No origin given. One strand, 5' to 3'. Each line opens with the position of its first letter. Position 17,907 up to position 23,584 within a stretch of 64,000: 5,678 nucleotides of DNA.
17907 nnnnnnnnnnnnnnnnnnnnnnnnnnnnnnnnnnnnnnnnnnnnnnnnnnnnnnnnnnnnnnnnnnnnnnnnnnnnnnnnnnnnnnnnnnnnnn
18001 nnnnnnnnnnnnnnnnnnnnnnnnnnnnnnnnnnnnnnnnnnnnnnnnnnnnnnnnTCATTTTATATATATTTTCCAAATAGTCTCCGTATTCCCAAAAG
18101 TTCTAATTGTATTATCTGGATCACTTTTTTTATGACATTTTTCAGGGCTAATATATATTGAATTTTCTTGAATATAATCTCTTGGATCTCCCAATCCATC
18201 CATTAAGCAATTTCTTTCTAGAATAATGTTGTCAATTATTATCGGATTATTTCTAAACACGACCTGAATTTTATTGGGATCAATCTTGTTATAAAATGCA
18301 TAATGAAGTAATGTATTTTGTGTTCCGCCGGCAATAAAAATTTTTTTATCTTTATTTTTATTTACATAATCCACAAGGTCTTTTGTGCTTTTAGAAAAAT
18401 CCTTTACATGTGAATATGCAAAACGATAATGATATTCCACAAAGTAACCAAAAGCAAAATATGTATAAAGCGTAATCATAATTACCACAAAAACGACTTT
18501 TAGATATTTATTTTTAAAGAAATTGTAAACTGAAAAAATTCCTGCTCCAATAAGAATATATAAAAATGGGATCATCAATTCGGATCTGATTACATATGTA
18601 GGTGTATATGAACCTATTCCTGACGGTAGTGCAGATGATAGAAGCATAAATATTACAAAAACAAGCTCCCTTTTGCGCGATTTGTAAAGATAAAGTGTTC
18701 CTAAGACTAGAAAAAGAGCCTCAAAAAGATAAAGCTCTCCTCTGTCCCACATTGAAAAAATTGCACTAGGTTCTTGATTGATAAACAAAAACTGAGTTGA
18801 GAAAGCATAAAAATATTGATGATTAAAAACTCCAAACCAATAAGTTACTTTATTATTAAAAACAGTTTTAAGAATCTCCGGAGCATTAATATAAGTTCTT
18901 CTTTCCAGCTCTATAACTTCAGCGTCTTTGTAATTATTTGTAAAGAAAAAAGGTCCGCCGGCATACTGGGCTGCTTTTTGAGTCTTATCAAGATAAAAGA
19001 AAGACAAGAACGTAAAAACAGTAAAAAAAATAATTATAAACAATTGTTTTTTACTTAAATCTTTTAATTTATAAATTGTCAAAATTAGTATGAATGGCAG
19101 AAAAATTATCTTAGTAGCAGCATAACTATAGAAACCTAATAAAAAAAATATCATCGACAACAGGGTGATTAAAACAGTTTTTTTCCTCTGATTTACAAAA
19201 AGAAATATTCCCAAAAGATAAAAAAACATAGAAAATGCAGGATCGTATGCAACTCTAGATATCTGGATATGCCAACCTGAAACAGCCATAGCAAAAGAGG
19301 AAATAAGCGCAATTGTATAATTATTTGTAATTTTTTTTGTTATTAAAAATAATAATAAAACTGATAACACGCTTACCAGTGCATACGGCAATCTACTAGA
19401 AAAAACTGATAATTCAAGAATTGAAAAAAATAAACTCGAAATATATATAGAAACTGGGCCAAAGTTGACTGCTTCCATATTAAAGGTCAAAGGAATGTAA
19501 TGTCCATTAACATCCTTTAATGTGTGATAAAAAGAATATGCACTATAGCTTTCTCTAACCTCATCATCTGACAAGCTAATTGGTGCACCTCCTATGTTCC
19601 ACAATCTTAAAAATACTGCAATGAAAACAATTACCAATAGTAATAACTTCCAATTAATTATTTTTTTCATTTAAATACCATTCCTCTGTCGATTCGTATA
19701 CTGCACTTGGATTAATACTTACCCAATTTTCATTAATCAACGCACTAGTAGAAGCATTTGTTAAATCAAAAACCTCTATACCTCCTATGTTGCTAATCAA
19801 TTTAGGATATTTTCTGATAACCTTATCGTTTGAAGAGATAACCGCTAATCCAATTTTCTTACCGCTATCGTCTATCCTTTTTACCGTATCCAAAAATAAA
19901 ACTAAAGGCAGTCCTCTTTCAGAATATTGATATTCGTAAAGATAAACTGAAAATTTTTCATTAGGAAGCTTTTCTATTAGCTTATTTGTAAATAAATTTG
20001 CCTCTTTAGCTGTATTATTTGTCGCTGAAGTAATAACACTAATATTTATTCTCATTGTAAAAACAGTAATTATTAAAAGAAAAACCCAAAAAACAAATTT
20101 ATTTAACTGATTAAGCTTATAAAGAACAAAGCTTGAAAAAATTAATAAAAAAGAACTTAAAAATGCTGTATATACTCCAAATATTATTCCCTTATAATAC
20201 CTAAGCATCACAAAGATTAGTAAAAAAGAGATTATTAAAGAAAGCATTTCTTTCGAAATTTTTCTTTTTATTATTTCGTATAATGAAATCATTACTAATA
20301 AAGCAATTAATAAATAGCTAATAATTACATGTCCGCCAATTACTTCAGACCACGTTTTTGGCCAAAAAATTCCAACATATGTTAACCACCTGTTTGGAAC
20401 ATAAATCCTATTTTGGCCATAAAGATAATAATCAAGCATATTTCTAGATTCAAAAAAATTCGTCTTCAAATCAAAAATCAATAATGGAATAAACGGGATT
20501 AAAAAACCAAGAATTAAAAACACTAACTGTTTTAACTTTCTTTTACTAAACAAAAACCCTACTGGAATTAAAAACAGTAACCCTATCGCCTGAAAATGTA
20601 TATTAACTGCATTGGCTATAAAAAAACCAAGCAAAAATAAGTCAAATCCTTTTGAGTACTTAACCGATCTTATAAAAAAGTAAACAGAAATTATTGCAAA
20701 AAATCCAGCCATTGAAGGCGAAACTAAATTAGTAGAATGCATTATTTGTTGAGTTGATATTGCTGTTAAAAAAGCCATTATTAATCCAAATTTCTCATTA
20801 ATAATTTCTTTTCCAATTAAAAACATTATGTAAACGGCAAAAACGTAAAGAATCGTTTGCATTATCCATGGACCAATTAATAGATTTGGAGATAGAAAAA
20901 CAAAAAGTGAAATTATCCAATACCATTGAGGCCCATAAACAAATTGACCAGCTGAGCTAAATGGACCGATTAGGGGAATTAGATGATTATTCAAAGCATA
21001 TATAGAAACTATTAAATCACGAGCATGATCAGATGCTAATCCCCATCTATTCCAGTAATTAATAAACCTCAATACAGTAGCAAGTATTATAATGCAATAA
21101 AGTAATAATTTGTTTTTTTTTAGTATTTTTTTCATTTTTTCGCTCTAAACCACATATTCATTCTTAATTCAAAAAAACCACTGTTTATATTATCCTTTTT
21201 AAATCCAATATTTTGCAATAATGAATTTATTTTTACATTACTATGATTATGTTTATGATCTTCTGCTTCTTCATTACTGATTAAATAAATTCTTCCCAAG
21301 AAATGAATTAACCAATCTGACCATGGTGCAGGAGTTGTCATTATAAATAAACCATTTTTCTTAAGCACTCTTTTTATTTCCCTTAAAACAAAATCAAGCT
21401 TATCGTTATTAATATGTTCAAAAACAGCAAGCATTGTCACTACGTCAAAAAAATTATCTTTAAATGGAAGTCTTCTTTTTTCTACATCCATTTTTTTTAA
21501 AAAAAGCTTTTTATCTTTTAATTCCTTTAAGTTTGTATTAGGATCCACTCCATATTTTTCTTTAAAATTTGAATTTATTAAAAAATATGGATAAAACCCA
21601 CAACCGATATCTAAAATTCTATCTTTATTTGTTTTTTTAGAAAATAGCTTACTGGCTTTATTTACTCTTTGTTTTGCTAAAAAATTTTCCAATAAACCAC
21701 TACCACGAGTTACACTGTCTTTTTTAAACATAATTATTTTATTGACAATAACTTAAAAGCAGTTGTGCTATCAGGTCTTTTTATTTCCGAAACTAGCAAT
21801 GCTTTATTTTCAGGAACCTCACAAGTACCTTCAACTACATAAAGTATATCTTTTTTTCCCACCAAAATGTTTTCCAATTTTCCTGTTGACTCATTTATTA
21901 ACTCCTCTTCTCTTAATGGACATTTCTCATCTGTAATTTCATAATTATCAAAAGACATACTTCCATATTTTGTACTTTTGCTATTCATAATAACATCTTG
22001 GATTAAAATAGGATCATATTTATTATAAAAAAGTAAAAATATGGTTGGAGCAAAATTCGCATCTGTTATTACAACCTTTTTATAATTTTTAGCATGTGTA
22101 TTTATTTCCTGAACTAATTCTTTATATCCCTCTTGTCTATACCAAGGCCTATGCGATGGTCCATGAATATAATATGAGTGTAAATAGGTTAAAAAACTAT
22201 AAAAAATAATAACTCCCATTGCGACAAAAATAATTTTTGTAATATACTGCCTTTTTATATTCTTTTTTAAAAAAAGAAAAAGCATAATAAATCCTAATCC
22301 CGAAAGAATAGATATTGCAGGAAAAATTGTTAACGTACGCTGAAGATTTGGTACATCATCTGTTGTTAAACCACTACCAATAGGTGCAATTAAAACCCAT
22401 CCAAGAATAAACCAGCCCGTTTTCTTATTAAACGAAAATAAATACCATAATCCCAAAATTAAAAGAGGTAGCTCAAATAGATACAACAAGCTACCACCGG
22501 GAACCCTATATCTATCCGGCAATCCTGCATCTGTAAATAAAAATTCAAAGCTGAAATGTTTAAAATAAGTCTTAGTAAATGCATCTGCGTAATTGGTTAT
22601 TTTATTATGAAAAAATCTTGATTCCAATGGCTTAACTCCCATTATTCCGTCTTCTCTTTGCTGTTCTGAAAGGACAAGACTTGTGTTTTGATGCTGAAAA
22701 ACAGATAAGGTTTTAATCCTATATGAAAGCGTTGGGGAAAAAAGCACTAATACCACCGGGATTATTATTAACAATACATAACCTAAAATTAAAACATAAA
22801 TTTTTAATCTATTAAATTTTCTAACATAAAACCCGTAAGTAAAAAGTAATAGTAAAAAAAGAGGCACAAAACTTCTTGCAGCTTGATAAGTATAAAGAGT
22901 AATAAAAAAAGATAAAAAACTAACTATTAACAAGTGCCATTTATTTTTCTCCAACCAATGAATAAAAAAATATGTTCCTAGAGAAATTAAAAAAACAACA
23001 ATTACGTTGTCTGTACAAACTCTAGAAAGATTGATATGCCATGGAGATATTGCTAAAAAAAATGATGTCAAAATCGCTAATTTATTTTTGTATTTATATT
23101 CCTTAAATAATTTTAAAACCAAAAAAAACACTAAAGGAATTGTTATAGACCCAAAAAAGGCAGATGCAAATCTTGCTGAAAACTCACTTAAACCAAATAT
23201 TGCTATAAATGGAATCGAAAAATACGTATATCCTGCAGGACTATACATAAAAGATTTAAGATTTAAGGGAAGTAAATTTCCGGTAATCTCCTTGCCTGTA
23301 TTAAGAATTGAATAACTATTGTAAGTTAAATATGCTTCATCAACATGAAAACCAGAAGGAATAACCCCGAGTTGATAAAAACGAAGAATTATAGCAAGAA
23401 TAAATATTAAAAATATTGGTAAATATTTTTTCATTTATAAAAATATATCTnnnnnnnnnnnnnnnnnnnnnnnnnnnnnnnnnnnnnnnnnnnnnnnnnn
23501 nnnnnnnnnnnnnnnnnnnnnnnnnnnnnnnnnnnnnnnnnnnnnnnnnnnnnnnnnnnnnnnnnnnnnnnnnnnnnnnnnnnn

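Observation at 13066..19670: Four consecutive, overlapping PMT/ArnT-like paralogs: a tandem amplification array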

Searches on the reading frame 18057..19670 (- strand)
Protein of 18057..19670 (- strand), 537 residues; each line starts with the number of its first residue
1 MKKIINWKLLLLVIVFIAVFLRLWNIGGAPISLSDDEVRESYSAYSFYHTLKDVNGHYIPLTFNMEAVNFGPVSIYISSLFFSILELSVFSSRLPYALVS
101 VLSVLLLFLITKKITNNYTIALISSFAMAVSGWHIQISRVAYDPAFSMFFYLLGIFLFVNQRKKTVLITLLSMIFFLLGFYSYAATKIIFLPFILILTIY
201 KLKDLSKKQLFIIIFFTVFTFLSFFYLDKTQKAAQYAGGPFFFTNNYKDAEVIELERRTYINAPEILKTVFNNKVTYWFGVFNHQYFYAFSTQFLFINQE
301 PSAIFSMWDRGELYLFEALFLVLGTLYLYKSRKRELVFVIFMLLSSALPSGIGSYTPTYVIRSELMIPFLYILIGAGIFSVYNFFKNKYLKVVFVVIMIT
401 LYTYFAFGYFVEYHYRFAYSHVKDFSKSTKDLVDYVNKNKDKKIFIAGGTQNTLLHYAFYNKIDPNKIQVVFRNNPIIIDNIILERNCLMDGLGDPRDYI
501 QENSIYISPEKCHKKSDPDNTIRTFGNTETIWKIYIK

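Call 4: search_protein_families(library=pfam, proteins=[window:18057-19670:-], max_evalue=0.01)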
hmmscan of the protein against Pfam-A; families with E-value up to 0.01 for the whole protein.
window:18057-19670:- (537 aa): 2 families
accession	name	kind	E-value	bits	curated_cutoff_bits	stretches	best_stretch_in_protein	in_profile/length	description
PF13231.12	PMT_2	-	1.3e-05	25.9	26.1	1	72-219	4-154/160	Dolichyl-phosphate-mannose-protein mannosyltransferase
PF02366.24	PMT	-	0.00061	19.9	22.7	1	14-211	3-209/245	Dolichyl-phosphate-mannose-protein mannosyltransferase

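Call 37: search_protein_families(library=ncbifam, proteins=[window:18057-19670:-], max_evalue=0.00001)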
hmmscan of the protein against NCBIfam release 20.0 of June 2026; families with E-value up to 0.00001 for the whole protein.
window:18057-19670:- (537 aa): 0 families

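Call 46: find_homologous_proteins(query=window:18057-19670:-, max_evalue=1e-10)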
Query window:18057-19670:- (537 aa): 89 proteins with E <= 1e-10 among 8000 candidates.
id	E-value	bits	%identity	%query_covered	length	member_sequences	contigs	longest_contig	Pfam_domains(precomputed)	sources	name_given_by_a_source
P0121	0.0e+0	1178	100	100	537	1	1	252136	PF13231.13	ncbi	-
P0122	4.0e-157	542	50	100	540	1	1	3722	-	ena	-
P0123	6.0e-153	529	49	96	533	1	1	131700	PF02366.25,PF13231.13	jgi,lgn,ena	-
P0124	3.0e-151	523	49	97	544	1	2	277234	PF02366.25,PF13231.13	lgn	-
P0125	7.6e-150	518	46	98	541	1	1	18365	PF13231.13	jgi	jgi:4-amino-4-deoxy-L-arabinose transferase-like glycosyltransferase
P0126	1.3e-143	498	46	95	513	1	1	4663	-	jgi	-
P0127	4.8e-136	473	45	97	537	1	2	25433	PF13231.13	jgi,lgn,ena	-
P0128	3.6e-135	470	44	98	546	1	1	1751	PF13231.13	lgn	-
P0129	2.4e-133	464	45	99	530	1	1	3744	PF13231.13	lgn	-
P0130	2.5e-130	454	46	97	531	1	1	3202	PF13231.13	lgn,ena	-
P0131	1.5e-129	451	43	98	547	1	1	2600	PF02366.25,PF13231.13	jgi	-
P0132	1.2e-128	448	44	97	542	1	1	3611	PF13231.13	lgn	-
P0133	1.0e-126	442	45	95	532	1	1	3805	-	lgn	-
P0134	1.8e-125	438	47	84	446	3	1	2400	PF13231.13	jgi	-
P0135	1.5e-124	435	44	100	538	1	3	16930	PF13231.13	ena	-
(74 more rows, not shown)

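Call 73: predict_structure(alignment_id=A4)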
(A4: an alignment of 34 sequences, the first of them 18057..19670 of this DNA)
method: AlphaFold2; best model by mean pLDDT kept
length: 537 residues; sequences in the alignment: 34
mean_pLDDT: 91.6   pTM: 0.91
mean pLDDT of the five models: 91.6, 91.0, 90.8, 90.7, 90.1
residues with pLDDT >= 90: 398; 70-90: 124; 50-70: 11; < 50: 4
segments of 3 or more residues with pLDDT < 50: 1-4
pLDDT, mean of each block of 10 residues (from residue 1): 70 97 91 92 97 93 84 95 96 97 98 97 98 93 95 98 95 97 91 98 97 98 93 74 76 83 83 86 92 88 76 95 98 97 95 78 95 98 96 96 94 80 84 95 93 95 97 93 93 92 95 93 84 96
secondary structure, 60 per line:
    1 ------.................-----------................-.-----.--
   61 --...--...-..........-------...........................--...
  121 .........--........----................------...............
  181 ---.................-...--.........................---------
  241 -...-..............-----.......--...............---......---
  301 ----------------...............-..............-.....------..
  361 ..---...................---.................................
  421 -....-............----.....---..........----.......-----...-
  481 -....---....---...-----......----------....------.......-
elements in order: H7-23 H35-50 E63-65 E68-70 H72-81 H89-115 H118-129 H132-139 H144-159 H166-180 H184-200 H207-231 H246-259 H265-271 H274-288 H292-297 H317-331 H333-346 H348-352 H359-362 H366-384 H388-420 H422-425 H427-438 E443-447 H451-460 H465-471 E477-479 E482-485 H489-492 E504-509 E520-523 E530-536

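Call 75: fold_search(model_id=the predicted structure, library=pdb)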
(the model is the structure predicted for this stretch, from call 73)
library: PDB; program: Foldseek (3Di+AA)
matches with E <= 10: 285; with E <= 0.001: 20
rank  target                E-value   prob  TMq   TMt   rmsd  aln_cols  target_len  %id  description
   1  3rce_A                9.7e-08  1.00  0.50  0.41  14.6       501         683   15  Bacterial oligosaccharyltransferase PglB (released 2011-06-15)
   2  5ogl_A                9.7e-08  1.00  0.51  0.40  11.8       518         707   14  Structure of bacterial oligosaccharyltransferase PglB in complex with an acceptor peptide and an lipid-linked oligosac (released 2017-10-25)
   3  9n9j_I                1.3e-07  1.00  0.51  0.41  14.4       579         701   12  Structure of a GRP94 folding intermediate engaged with a CCDC134- and FKBP11-bound secretory translocon (released 2025-11-19)
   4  8b6l_I                1.5e-07  1.00  0.48  0.39  14.2       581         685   13  Subtomogram average of the human Sec61-TRAP-OSTA-translocon (released 2022-12-07)
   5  3wak                  1.5e-07  1.00  0.49  0.32  13.5       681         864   12  Crystal structure of the Archaeoglobus fulgidus oligosaccharyltransferase (O29867_ARCFU) in the apo form (released 2013-10-30)
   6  6gxc_A                1.7e-07  1.00  0.52  0.41  11.9       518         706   14  Bacterial oligosaccharyltransferase PglB in complex with an inhibitory peptide and a reactive lipid-linked oligosaccha (released 2018-11-14)
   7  8agc_A                2.2e-07  1.00  0.50  0.40  13.0       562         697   12  Structure of yeast oligosaccharylransferase complex with lipid-linked oligosaccharide and non-acceptor peptide bound (released 2022-12-07)
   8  7e9s_A                2.4e-07  1.00  0.48  0.32  12.8       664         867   13  Archaeal oligosaccharyltransferase AglB from Archaeoglobus fulgidus in complex with an inhibitory peptide and a dolich (released 2021-09-08)
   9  8age_A                5.3e-07  1.00  0.50  0.43  11.3       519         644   11  Structure of yeast oligosaccharylransferase complex with acceptor peptide bound (released 2022-12-07)
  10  5f15                  1.2e-06  1.00  0.51  0.50  12.2       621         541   11  Crystal Structure of ArnT from Cupriavidus metallidurans bound to Undecaprenyl phosphate (released 2016-02-17)
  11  5ezm                  1.7e-06  1.00  0.49  0.49  12.4       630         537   10  Crystal Structure of ArnT from Cupriavidus metallidurans in the apo state (released 2016-02-17)
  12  6ezn_F                2.1e-06  1.00  0.50  0.43  11.3       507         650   14  Cryo-EM structure of the yeast oligosaccharyltransferase (OST) complex (released 2018-01-17)
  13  6s7o_A                4.3e-06  1.00  0.52  0.44  12.9       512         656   12  Cryo-EM structure of human oligosaccharyltransferase complex OST-A (released 2019-12-18)
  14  6s7t_A                5.6e-06  1.00  0.53  0.42  12.4       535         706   13  Cryo-EM structure of human oligosaccharyltransferase complex OST-B (released 2019-12-18)
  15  8agb_A                7.6e-06  1.00  0.51  0.44  12.3       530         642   12  Structure of yeast oligosaccharylransferase complex with lipid-linked oligosaccharide bound (released 2022-12-07)
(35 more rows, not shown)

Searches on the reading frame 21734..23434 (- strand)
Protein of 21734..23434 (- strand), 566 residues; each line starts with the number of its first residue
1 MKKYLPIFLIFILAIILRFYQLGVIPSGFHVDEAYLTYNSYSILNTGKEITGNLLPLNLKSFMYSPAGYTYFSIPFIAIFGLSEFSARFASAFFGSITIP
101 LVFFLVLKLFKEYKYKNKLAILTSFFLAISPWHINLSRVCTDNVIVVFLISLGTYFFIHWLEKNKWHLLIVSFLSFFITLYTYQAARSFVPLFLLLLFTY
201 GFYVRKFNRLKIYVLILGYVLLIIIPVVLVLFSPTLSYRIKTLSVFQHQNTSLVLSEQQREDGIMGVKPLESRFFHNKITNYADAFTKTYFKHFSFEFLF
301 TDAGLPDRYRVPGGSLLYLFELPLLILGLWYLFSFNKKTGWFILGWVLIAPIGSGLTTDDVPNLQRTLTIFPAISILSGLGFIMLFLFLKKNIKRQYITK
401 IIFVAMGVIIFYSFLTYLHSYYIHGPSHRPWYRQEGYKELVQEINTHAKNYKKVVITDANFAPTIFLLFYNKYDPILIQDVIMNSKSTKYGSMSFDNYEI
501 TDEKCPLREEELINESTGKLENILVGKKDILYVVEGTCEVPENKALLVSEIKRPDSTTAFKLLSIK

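Call 4: search_protein_families(library=pfam, proteins=[window:21734-23434:-], max_evalue=0.01)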
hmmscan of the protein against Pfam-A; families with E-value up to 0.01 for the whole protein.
window:21734-23434:- (566 aa): 2 families
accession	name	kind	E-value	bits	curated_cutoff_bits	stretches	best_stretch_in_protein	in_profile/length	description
PF13231.12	PMT_2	-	1.1e-09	39.2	26.1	1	70-228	7-158/160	Dolichyl-phosphate-mannose-protein mannosyltransferase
PF02366.24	PMT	-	2.7e-05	24.3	22.7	1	10-232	3-235/245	Dolichyl-phosphate-mannose-protein mannosyltransferase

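Call 58: search_protein_families(library=ncbifam, proteins=[window:21734-23434:-], max_evalue=0.00001)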
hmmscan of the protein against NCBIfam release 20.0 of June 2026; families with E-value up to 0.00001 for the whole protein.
window:21734-23434:- (566 aa): 1 family
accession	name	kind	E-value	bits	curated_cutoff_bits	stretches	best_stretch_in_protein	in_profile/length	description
TIGR03663.1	TIGR03663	subfamily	5.8e-14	51.9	126.25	1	6-194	3-174/435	flippase activity-associated protein Agl23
